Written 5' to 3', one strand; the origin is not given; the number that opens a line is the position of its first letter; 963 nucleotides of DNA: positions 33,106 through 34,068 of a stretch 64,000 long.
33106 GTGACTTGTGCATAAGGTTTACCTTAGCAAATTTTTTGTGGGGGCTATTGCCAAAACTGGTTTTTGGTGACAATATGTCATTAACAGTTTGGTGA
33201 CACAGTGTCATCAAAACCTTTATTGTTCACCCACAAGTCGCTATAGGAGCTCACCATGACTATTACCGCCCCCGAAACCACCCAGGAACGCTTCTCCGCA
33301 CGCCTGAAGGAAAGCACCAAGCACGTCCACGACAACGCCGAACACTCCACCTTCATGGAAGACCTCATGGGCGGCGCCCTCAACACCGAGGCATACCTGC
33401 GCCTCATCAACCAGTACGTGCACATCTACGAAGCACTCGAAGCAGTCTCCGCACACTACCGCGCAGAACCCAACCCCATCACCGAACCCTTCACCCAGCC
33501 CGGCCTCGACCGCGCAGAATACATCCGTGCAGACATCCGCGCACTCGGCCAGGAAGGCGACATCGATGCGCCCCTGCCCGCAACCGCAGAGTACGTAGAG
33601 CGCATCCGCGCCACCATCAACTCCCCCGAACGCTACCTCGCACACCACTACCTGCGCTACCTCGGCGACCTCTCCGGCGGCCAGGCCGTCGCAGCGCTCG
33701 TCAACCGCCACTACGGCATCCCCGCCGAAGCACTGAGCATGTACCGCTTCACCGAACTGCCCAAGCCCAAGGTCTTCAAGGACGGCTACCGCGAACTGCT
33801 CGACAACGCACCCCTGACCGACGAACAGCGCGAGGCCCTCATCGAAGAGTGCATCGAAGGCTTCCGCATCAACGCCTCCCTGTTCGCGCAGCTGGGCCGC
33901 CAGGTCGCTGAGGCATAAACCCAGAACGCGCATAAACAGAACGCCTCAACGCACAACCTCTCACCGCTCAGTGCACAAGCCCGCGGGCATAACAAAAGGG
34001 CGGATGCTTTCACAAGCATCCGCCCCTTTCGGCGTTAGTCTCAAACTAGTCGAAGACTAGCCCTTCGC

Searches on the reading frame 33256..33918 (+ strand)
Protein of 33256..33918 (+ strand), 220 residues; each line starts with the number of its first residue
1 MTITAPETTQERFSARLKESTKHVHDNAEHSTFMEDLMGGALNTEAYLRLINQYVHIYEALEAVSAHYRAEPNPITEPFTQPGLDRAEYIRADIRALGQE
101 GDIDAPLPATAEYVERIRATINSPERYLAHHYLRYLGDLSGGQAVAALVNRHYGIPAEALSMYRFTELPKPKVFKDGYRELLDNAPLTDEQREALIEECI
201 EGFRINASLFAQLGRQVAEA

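Call 3: search_protein_families(library=pfam, proteins=[window:33256-33918:+])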
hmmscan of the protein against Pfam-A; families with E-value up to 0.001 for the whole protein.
window:33256-33918:+ (220 aa): 1 family
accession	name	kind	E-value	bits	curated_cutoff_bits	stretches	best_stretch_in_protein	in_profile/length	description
PF01126.25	Heme_oxygenase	-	1.2e-46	159.5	23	1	12-211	2-203/204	Heme oxygenase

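Call 6: find_related_loci(query=window:33256-33918:+, collection=genome_contigs, flank=4000)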
Query window:33256-33918:+ (220 aa) in genome_contigs; peptide patterns used: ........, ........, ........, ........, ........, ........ (x = any residue, [..] = any of these).
124 stretches matched a pattern; 62 encode a relative of the query (tblastn E <= 1e-3); 61 distinct loci.
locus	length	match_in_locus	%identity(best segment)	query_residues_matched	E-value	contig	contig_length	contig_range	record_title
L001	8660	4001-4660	98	1-220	7e-145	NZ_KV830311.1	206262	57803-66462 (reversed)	Rothia sp. HMSC061D12 Scaffold197, whole genome shotgun sequence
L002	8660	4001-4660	97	1-220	6e-145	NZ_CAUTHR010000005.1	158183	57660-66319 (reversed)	MAG: Rothia mucilaginosa isolate SRR17301065_bin.28_MetaWRAP_v1.3_MAG ERZ14209524.8, whole genome shotgun sequence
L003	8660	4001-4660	96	1-220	3e-144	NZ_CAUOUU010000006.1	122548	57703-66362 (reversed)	MAG: uncultured Rothia sp. isolate SRR8290093_bin.6_MetaWRAP_v1.3_MAG ERZ14214072_13, whole genome shotgun sequence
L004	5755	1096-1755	97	1-220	4e-144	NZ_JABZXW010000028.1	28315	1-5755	MAG: Rothia sp. (in: high G+C Gram-positive bacteria) isolate JCVI_11_bin.8 NODE_245_length_28315_cov_13.222222, whole g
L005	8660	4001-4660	96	1-220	2e-144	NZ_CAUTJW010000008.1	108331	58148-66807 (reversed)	MAG: Rothia mucilaginosa isolate SRR17301050_bin.2_MetaWRAP_v1.3_MAG ERZ14209526.17, whole genome shotgun sequence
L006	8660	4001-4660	97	1-220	2e-144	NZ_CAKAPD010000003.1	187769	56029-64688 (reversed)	MAG: uncultured Rothia sp. isolate SRR15235663_bin.13_metaWRAP_v1.1_MAG, whole genome shotgun sequence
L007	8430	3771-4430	97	1-220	1e-143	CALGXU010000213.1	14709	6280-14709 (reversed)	MAG TPA_asm: uncultured Rothia sp. isolate ERR1474584_bin.55_CONCOCT_v1.1_MAG genome assembly, contig: ERZ651103.190, wh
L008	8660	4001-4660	96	1-220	2e-143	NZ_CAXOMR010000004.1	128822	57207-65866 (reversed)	Rothia mucilaginosa strain FFMG-307-4-21 isolate FFMG_307-4-21 FFMG_307-4-21.2:4, whole genome shotgun sequence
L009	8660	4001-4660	96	1-220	1e-142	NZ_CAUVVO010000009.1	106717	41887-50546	MAG: uncultured Rothia sp. isolate SRR15443020_bin.4_MetaWRAP_v1.3_MAG ERZ21787699.9, whole genome shotgun sequence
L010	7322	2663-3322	95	1-220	2e-142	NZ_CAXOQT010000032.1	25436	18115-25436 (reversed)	Rothia mucilaginosa strain FFTB-35657 isolate FFTB_35657 FFTB_35657.1:32, whole genome shotgun sequence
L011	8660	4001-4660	95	1-220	5e-142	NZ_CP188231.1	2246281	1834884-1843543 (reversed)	Rothia mucilaginosa strain D1 chromosome, complete genome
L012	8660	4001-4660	95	1-220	3e-142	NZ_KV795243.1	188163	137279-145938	Rothia sp. HMSC078H08 Scaffold25, whole genome shotgun sequence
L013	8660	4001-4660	96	1-220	4e-142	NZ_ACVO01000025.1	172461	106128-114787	Rothia mucilaginosa ATCC 25296 contig00004, whole genome shotgun sequence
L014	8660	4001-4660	95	1-220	3e-142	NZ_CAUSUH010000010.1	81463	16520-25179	MAG: Rothia mucilaginosa isolate DRR247350_bin.8_MetaWRAP_v1.3_MAG ERZ14222122.25, whole genome shotgun sequence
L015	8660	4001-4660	95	1-220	3e-142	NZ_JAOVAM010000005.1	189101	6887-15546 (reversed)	Rothia sp. RSM386 NODE_5_length_189101_cov_119.370391, whole genome shotgun sequence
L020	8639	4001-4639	81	2-215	2e-114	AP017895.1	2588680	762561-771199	Rothia aeria DNA, complete genome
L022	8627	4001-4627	66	8-217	8e-86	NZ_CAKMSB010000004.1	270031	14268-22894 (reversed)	Rothia nasisuis strain 69RC1, whole genome shotgun sequence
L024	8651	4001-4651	64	1-218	2e-84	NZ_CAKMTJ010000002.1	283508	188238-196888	Rothia nasimurium strain 15QC2CO, whole genome shotgun sequence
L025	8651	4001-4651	62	10-217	1e-84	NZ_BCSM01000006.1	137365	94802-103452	Rothia kristinae NBRC 15354, whole genome shotgun sequence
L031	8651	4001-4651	63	1-217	5e-82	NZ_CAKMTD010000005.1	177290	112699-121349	Rothia nasimurium strain 136RC1, whole genome shotgun sequence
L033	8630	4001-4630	60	2-215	1e-80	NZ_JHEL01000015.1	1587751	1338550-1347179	Curtobacterium sp. S6 CURSPS6_13_1, whole genome shotgun sequence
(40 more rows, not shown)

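Call 31: search_protein_families(library=pfam, proteins=[L033:6684-7334:-, L033:4798-6687:-, L033:7505-8587:-, L033:49-705:+, L033:1120-1905:+, L033:1940-3754:-, L025:272-886:+, L025:1057-3861:+, L025:4799-6115:+, L022:6040-6660:+])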
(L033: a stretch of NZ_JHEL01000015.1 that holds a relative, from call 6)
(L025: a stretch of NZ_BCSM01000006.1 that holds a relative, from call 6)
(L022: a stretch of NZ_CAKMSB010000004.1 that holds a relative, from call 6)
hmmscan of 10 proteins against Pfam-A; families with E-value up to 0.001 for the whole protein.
L033:6684-7334:- (216 aa): 1 family
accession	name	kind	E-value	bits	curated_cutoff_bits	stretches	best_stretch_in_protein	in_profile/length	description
PF00440.29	TetR_N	-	1.8e-12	47.2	24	1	21-61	2-42/47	Bacterial regulatory proteins, tetR family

L033:4798-6687:- (629 aa): 4 families
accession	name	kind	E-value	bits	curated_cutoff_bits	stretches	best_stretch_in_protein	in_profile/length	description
PF07690.21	MFS_1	-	2.1e-59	201.6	33.4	1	60-455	1-346/347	Major Facilitator Superfamily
PF06609.19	TRI12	-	2e-16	60.1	23.2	1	76-484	65-485/599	Fungal trichothecene efflux pump (TRI12)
PF00083.30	Sugar_tr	-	1.3e-10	41.2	22.3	1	88-232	45-194/452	Sugar (and other) transporter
PF13347.12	MFS_2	-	3.4e-05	23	27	0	308-463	222-381/427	MFS/sugar transport protein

L033:7505-8587:- (360 aa): 1 family
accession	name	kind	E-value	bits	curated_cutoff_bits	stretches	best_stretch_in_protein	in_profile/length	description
PF00296.26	Bac_luciferase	-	4.4e-27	95.7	27.9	1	12-256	115-311/314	Luciferase-like monooxygenase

L033:49-705:+ (218 aa): 0 families

L033:1120-1905:+ (261 aa): 0 families

L033:1940-3754:- (604 aa): 1 family
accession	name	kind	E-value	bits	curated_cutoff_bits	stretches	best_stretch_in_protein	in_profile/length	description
PF04213.18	HtaA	-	5.2e-81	271.5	24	2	254-409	2-164/164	Htaa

L025:272-886:+ (204 aa): 0 families

L025:1057-3861:+ (934 aa): 0 families

L025:4799-6115:+ (438 aa): 0 families

L022:6040-6660:+ (206 aa): 1 family
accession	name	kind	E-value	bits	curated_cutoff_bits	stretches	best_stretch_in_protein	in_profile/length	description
PF00440.29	TetR_N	-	3.1e-05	24.1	24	1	17-55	1-39/47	Bacterial regulatory proteins, tetR family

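Call 60: search_protein_families(library=pfam, proteins=[L024:4836-5807:+, L031:4776-5795:-, L031:6164-7204:-, L020:4949-5680:-], max_evalue=0.01)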
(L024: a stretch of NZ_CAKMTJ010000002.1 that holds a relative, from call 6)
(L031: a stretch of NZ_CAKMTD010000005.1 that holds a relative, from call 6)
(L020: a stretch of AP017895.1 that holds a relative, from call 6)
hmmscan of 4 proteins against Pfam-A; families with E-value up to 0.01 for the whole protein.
L024:4836-5807:+ (323 aa): 2 families
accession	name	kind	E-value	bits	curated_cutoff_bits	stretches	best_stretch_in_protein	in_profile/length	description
PF18741.7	MTES_1575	-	0.0043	17.5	38.2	1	272-310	49-87/96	REase_MTES_1575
PF04480.18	DUF559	-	0.0059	16.9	20.6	0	247-307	44-96/109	Protein of unknown function (DUF559)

L031:4776-5795:- (339 aa): 0 families

L031:6164-7204:- (346 aa): 0 families

L020:4949-5680:- (243 aa): 1 family
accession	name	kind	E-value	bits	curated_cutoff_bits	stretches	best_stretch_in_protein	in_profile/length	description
PF07804.18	HipA_C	-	1.4e-34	120.1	30.5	1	10-209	20-208/213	HipA-like C-terminal domain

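Call 95: search_protein_families(library=ncbifam, proteins=[window:33256-33918:+], max_evalue=0.001)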
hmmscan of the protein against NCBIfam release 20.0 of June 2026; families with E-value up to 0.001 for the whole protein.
window:33256-33918:+ (220 aa): 0 families
